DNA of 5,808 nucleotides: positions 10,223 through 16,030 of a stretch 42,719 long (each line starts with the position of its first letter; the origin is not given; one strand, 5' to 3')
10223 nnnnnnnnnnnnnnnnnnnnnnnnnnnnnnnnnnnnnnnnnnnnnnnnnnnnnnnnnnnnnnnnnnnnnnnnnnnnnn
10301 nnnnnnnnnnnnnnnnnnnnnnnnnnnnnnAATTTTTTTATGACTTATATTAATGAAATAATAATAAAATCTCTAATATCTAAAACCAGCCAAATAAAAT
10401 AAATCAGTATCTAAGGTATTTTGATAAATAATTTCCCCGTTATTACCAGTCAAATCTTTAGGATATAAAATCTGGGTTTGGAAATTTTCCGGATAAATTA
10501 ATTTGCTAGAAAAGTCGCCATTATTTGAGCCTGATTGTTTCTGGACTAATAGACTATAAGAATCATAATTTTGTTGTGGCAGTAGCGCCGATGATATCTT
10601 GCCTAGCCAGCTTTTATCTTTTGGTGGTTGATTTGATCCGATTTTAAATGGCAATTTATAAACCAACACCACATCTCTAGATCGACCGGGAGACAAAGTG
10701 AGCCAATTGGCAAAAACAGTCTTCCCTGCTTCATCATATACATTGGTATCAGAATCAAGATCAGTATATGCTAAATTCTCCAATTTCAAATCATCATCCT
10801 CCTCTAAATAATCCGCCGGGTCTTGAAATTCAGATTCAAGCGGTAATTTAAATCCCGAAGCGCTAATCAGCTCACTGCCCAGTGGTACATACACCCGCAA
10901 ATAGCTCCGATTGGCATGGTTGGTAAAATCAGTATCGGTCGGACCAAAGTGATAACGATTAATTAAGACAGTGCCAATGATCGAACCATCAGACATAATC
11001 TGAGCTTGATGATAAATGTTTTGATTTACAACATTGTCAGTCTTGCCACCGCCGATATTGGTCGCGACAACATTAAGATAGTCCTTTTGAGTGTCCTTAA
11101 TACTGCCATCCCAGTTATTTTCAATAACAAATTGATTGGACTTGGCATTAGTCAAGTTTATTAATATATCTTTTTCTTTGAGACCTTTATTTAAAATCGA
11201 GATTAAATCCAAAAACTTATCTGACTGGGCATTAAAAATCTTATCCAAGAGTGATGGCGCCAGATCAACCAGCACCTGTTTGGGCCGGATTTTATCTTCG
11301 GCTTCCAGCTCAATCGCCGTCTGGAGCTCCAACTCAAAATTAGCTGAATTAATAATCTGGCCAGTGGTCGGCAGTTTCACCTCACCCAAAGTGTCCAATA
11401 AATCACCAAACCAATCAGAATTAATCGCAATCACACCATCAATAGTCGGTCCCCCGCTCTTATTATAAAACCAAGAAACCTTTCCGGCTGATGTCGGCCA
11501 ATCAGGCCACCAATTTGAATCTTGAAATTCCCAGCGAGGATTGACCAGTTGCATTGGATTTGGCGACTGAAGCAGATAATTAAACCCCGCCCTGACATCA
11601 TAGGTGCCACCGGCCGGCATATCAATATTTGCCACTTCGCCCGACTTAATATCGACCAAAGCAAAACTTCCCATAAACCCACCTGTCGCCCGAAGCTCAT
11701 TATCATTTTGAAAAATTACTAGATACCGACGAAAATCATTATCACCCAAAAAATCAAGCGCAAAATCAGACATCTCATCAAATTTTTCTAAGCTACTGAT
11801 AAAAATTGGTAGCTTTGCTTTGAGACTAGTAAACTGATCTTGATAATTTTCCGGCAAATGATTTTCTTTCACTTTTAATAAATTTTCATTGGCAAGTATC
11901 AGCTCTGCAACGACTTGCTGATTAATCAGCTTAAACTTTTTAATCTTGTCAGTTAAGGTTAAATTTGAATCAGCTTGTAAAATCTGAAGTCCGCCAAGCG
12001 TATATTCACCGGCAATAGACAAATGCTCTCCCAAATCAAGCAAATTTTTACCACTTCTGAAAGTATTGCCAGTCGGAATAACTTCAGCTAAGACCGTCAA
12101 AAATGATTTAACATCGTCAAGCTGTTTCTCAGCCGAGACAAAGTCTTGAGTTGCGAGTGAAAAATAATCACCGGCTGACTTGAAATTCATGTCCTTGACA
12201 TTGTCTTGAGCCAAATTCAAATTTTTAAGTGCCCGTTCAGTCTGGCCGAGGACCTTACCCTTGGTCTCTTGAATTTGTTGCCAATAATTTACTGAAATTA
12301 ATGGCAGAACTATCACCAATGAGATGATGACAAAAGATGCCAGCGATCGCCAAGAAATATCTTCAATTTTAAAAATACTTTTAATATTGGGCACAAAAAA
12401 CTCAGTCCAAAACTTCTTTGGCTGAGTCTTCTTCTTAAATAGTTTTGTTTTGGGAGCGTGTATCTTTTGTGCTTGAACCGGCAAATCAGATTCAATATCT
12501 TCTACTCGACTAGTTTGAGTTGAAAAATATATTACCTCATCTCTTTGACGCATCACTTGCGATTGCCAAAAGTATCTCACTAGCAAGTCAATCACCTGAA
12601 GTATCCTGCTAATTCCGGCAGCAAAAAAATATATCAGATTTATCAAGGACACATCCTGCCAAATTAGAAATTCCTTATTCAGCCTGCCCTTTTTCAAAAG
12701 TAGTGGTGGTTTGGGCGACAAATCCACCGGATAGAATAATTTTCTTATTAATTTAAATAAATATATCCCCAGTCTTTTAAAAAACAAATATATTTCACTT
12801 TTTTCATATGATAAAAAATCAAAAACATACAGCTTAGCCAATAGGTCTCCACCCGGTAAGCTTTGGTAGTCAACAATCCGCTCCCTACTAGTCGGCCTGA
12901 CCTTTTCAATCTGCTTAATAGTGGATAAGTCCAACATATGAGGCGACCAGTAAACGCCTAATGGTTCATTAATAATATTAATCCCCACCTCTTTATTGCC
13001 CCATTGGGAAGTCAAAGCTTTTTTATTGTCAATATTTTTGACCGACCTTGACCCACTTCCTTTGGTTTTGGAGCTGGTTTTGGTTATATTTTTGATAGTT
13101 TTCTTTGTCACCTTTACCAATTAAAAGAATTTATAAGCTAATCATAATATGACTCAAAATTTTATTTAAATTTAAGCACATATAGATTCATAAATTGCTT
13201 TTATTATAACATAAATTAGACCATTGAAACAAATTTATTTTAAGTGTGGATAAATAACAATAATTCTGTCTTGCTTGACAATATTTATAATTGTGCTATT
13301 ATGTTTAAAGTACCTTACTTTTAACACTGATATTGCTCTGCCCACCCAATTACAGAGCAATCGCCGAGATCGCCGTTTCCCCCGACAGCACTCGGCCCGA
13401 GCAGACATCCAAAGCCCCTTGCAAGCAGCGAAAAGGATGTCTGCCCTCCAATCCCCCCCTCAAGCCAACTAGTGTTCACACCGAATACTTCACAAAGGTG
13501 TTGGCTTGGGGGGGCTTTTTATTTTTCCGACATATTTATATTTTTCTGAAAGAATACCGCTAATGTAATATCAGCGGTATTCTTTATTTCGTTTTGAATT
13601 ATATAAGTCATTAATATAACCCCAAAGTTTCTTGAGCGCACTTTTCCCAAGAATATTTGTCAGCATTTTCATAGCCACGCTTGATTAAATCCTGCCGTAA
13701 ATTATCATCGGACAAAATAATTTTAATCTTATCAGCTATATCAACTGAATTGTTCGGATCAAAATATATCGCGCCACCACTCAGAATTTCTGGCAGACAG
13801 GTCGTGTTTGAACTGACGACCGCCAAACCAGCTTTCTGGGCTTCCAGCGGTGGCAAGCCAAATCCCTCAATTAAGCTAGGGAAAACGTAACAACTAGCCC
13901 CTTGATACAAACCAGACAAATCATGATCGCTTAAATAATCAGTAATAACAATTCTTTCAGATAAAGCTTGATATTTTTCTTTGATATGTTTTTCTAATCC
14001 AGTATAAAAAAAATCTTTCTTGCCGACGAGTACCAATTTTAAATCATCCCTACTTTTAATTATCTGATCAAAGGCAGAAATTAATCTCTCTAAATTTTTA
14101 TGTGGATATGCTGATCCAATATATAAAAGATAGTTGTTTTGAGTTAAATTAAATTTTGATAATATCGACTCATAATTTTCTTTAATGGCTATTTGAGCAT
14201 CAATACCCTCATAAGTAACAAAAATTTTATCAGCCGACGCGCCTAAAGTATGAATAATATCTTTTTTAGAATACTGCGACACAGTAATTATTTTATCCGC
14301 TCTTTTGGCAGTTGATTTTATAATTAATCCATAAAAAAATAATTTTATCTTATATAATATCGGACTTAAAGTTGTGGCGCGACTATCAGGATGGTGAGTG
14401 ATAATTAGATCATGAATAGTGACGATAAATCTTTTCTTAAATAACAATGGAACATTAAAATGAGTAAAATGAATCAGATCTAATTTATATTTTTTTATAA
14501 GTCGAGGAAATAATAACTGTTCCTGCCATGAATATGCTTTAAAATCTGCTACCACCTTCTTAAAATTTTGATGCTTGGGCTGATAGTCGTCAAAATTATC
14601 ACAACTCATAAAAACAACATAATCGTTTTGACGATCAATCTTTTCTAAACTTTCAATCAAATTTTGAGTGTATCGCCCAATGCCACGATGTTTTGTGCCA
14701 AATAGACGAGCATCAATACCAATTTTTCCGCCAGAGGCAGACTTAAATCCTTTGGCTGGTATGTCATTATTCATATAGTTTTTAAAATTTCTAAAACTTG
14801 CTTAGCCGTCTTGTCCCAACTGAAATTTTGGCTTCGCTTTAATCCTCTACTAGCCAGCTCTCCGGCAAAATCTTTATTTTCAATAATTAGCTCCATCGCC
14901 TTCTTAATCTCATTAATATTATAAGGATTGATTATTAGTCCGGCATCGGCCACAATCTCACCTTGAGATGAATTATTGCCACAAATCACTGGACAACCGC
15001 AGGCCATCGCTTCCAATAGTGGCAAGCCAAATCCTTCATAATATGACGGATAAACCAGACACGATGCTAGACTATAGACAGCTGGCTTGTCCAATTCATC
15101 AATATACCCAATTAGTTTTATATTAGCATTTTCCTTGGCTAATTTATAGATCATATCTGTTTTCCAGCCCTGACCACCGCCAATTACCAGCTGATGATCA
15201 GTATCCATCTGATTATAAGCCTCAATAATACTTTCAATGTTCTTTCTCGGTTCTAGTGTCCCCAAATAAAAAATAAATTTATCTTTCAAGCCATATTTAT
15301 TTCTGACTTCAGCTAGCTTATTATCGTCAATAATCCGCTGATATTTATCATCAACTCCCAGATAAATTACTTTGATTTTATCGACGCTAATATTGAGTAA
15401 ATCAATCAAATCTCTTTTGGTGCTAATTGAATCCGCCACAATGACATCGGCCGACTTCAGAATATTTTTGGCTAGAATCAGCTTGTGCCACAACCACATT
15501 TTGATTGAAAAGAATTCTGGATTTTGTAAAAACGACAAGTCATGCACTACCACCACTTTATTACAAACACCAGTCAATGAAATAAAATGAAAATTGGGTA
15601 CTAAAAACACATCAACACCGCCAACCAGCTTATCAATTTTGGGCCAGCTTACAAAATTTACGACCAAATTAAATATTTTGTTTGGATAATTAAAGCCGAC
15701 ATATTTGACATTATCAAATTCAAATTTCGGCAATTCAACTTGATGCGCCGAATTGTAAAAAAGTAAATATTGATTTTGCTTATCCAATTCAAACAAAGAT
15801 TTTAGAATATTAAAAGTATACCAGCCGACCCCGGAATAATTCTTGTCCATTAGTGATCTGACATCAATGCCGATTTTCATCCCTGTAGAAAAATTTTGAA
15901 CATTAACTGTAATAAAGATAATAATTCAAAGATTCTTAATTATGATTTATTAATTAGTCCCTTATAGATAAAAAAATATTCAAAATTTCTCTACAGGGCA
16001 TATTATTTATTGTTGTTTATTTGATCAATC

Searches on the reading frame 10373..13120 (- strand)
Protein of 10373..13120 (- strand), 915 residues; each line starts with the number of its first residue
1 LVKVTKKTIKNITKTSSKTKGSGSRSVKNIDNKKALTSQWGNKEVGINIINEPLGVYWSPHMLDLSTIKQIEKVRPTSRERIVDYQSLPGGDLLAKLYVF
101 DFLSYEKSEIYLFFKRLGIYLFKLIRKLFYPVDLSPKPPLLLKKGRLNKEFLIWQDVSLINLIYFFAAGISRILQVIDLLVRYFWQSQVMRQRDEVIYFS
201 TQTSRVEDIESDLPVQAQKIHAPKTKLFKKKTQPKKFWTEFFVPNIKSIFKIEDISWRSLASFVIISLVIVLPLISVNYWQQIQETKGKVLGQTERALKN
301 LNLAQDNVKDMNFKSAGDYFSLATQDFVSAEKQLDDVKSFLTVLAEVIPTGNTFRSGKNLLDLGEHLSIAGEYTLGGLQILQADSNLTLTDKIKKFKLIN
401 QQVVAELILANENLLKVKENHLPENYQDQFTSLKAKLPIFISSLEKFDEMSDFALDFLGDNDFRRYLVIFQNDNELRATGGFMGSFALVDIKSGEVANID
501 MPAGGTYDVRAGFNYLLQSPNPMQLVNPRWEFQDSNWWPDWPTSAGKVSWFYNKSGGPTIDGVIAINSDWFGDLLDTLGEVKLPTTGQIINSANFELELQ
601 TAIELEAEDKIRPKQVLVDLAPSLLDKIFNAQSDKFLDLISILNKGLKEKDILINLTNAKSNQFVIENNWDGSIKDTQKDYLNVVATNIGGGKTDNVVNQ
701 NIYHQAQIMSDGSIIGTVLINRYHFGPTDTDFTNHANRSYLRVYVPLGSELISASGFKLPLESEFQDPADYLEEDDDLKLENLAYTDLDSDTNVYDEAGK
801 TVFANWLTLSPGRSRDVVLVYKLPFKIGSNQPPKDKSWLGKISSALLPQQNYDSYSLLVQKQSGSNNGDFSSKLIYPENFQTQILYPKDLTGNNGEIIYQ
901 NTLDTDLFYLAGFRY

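Call 38: search_protein_families(library=pfam, proteins=[window:10373-13120:-], max_evalue=0.00001)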
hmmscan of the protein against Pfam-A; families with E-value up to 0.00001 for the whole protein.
window:10373-13120:- (915 aa): 1 family
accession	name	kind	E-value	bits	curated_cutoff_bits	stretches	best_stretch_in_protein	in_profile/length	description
PF13196.11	DUF4012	-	4.1e-24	86.2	28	1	464-595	4-135/144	Protein of unknown function (DUF4012)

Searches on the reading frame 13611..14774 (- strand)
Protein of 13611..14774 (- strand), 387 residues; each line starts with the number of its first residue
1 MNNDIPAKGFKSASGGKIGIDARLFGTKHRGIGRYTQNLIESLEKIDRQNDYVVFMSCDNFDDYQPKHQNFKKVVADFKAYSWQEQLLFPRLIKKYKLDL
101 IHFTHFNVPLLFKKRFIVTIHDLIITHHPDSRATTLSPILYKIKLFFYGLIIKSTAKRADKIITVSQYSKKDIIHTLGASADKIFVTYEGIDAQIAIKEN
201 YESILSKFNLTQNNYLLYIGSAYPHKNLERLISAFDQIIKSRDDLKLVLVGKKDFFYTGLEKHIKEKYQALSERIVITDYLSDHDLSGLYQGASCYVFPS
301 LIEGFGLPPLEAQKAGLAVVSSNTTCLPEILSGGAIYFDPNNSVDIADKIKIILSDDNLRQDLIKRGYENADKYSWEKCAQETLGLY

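Call 38: search_protein_families(library=pfam, proteins=[window:13611-14774:-], max_evalue=0.00001)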
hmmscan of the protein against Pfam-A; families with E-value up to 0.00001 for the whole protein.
window:13611-14774:- (387 aa): 4 families
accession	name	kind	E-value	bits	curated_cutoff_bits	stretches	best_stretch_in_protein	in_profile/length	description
PF00534.26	Glycos_transf_1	-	7.2e-33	114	26.4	1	211-369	13-171/172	Glycosyl transferases group 1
PF13692.12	Glyco_trans_1_4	-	9.3e-25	88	27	1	214-356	2-142/142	Glycosyl transferases group 1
PF13439.12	Glyco_transf_4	-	1.6e-16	61.2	28.5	1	31-193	3-168/170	Glycosyltransferase Family 4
PF20706.3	GT4-conflict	-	3.6e-09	36.5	26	1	212-332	196-321/385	Family 4 Glycosyltransferase in conflict systems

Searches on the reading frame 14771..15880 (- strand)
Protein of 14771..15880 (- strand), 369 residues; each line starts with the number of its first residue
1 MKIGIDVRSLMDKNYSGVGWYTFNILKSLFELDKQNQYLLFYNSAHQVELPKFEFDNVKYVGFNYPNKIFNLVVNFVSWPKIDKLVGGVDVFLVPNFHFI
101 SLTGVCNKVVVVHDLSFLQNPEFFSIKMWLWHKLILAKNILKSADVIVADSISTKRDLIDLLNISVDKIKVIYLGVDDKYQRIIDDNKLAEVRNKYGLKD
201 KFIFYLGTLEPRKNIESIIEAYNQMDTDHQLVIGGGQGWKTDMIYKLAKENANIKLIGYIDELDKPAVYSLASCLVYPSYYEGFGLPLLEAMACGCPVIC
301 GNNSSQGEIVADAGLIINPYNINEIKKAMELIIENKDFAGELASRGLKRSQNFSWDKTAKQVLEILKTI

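Call 38: search_protein_families(library=pfam, proteins=[window:14771-15880:-], max_evalue=0.00001)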
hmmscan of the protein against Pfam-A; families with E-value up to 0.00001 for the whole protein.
window:14771-15880:- (369 aa): 5 families
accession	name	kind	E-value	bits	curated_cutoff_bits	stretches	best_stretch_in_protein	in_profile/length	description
PF00534.26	Glycos_transf_1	-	4.3e-34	118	26.4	1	195-345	8-168/172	Glycosyl transferases group 1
PF13692.12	Glyco_trans_1_4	-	1.8e-23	83.8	27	1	202-335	3-142/142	Glycosyl transferases group 1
PF13439.12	Glyco_transf_4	-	6.1e-09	36.6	28.5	1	17-178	3-168/170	Glycosyltransferase Family 4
PF13524.12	Glyco_trans_1_2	-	3e-07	30.9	25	1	218-363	5-143/144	Glycosyl transferase-like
PF20706.3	GT4-conflict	-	9.5e-07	28.6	26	1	227-312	231-322/385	Family 4 Glycosyltransferase in conflict systems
